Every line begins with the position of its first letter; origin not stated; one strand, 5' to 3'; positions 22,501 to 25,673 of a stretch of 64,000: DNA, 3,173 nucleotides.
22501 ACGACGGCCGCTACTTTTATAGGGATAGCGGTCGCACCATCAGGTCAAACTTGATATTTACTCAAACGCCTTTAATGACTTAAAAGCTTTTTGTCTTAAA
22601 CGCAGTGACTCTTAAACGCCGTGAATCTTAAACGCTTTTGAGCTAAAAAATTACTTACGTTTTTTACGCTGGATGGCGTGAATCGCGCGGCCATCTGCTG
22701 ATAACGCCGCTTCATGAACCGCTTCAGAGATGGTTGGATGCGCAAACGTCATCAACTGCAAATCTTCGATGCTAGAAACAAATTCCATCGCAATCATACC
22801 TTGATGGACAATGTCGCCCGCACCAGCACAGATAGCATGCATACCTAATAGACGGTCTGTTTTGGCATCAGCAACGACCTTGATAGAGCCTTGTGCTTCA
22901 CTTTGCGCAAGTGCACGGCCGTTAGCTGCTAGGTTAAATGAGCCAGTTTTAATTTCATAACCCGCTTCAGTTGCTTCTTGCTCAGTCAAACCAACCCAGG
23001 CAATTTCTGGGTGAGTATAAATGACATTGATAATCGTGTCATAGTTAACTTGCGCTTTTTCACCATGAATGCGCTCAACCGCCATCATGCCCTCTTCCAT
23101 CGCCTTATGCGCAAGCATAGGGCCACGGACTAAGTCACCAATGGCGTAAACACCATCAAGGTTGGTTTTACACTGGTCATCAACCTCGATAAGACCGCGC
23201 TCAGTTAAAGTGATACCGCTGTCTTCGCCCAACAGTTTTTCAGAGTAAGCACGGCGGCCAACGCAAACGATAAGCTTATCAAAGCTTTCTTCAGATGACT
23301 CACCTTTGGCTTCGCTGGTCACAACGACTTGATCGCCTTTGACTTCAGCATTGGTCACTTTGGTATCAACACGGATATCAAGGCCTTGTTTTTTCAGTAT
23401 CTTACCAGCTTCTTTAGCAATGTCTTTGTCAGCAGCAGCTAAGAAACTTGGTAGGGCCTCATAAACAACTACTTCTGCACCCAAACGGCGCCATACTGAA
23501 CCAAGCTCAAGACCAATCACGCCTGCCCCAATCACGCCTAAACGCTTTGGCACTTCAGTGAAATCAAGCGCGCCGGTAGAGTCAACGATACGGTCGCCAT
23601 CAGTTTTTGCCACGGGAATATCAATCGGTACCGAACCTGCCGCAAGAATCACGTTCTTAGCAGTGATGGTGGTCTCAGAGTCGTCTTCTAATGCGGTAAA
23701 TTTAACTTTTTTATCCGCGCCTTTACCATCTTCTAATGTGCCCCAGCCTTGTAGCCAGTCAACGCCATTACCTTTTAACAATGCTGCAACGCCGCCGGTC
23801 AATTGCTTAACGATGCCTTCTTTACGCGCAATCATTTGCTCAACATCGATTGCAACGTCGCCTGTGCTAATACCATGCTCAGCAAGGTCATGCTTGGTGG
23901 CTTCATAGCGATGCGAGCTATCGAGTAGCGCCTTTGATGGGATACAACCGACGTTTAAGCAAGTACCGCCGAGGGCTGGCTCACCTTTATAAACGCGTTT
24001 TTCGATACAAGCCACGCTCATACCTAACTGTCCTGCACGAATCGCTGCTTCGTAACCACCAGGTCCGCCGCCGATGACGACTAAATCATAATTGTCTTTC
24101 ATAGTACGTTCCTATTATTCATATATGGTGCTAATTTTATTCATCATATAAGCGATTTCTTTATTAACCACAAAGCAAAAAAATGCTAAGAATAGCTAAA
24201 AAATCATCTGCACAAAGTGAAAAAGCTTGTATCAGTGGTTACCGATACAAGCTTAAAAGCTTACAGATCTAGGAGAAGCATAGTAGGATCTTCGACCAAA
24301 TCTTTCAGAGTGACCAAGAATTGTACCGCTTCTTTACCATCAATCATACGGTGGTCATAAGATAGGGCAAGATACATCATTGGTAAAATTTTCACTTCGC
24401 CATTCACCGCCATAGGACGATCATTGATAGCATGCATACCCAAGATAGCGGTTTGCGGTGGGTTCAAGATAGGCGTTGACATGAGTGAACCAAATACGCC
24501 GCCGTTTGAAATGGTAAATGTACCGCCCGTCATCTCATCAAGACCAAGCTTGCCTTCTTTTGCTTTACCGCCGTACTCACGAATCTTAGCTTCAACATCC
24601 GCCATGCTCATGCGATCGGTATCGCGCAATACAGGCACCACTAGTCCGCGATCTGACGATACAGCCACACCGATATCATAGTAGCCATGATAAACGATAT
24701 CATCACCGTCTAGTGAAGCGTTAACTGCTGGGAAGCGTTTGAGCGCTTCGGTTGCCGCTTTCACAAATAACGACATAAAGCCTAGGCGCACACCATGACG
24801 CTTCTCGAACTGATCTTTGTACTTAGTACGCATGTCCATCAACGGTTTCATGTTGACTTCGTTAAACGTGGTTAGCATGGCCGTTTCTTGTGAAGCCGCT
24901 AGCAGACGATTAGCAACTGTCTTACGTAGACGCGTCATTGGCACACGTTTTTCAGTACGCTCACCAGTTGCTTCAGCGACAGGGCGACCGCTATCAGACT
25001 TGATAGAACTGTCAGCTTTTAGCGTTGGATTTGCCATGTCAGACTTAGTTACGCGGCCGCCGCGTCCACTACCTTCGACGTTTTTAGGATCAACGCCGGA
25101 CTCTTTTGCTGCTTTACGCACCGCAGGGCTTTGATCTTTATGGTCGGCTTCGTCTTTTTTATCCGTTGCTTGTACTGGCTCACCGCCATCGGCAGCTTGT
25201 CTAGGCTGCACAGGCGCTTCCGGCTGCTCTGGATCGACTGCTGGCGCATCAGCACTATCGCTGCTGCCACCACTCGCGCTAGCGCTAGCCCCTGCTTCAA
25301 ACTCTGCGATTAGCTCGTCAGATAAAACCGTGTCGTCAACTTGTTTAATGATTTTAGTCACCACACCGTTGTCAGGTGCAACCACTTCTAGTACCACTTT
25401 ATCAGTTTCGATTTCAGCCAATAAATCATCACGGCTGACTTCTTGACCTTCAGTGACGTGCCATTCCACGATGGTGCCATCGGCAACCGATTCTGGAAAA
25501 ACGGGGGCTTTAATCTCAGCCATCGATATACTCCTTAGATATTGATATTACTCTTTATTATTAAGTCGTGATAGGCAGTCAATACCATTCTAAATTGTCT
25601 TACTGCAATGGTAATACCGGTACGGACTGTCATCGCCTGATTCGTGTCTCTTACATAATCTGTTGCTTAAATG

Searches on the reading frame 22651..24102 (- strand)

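Call 49: search_protein_families(library=pfam, proteins=[window:22651-24102:-], max_evalue=0.00001)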
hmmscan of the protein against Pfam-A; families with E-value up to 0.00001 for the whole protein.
window:22651-24102:- (483 aa): 9 families
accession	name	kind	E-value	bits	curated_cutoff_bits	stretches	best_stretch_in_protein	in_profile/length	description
PF07992.20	Pyr_redox_2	-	1.7e-70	238.1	26.1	1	5-338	1-291/291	Pyridine nucleotide-disulphide oxidoreductase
PF02852.28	Pyr_redox_dim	-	3.6e-34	117.7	25.3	1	359-466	3-110/110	Pyridine nucleotide-disulphide oxidoreductase, dimerisation domain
PF00070.33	Pyr_redox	-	2.5e-20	73.2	22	1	187-261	1-77/82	Pyridine nucleotide-disulphide oxidoreductase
PF01262.27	AlaDh_PNT_C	-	9e-07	29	23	0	186-262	29-98/214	Alanine dehydrogenase/PNT, C-terminal domain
PF00890.30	FAD_binding_2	-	1.6e-06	28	20.4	0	6-39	1-34/414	FAD binding domain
PF12831.13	FAD_oxidored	-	4.3e-06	26.7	27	1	6-38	1-33/416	FAD dependent oxidoreductase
PF01134.28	GIDA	-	4.7e-06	26.4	22.1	0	6-60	1-47/391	Glucose inhibited division protein A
PF13738.12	Pyr_redox_3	-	5.6e-06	26.2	30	0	142-322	119-305/305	Pyridine nucleotide-disulphide oxidoreductase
PF03486.20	HI0933_like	-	8.1e-06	25.9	50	0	6-39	2-35/244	HI0933-like protein Rossmann domain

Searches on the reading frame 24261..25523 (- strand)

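Call 49: search_protein_families(library=pfam, proteins=[window:24261-25523:-], max_evalue=0.00001)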
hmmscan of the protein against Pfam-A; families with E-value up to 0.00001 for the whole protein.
window:24261-25523:- (420 aa): 4 families
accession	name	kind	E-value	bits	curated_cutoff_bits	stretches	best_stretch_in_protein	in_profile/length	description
PF00198.28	2-oxoacid_dh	-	1.1e-85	287.2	23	1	189-418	2-232/232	2-oxoacid dehydrogenases acyltransferase (catalytic domain)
PF00364.28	Biotin_lipoyl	-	4.2e-18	65.4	22.1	1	3-74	2-72/73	Biotin-requiring enzyme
PF02817.22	E3_binding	-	4.3e-12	46.5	23.7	1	132-163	4-35/36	e3 binding domain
PF13533.13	Biotin_lipoyl_2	-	2.6e-07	30.7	29.8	1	15-39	8-32/32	Biotin-lipoyl like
